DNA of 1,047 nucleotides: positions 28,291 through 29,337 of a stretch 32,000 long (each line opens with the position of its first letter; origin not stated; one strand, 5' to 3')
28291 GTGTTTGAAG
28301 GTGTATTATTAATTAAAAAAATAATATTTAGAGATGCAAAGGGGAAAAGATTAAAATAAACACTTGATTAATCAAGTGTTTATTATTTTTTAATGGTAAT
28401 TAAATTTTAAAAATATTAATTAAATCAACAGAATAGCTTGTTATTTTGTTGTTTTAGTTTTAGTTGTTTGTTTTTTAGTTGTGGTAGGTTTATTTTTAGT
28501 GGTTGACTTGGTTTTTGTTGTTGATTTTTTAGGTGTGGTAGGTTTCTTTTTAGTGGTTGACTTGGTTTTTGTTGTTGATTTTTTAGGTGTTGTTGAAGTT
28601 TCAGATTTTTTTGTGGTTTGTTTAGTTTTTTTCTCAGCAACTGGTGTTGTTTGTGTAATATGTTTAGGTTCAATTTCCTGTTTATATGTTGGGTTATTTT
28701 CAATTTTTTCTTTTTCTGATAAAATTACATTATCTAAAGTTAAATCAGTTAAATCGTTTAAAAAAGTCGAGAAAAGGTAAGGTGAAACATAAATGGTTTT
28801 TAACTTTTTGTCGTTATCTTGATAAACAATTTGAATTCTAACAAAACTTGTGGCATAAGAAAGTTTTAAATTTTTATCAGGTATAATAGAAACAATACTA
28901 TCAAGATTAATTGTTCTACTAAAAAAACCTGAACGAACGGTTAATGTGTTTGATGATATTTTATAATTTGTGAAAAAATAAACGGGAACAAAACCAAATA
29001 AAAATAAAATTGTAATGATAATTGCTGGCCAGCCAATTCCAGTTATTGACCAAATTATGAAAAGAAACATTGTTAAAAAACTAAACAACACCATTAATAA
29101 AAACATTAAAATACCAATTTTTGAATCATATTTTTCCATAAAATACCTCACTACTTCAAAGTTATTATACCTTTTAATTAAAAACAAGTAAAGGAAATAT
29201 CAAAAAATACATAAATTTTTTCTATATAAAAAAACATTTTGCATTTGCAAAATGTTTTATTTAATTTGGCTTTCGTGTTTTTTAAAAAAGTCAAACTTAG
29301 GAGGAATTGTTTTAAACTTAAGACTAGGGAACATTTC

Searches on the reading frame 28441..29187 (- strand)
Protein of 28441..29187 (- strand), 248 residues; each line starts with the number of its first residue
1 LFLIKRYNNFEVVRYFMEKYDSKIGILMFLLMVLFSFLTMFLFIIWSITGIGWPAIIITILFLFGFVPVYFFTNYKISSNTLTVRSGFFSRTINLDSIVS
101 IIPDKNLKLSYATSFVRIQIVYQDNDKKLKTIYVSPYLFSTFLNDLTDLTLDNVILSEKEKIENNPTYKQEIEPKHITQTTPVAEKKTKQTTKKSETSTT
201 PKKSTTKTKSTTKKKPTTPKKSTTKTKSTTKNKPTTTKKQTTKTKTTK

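Call 82: search_protein_families(library=pfam, proteins=[window:28441-29187:-], max_evalue=0.01)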
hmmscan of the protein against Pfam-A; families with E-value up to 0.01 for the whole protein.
window:28441-29187:- (248 aa): 3 families
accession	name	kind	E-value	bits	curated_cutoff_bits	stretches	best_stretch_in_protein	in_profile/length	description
PF06713.17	bPH_4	-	3.6e-12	46.6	22.9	1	73-147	1-71/74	Bacterial PH domain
PF02535.28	Zip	-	0.0011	18.7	35.1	1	56-240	9-170/323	ZIP Zinc transporter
PF03703.20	bPH_2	-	0.0064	17.2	22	0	70-92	1-23/78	Bacterial PH domain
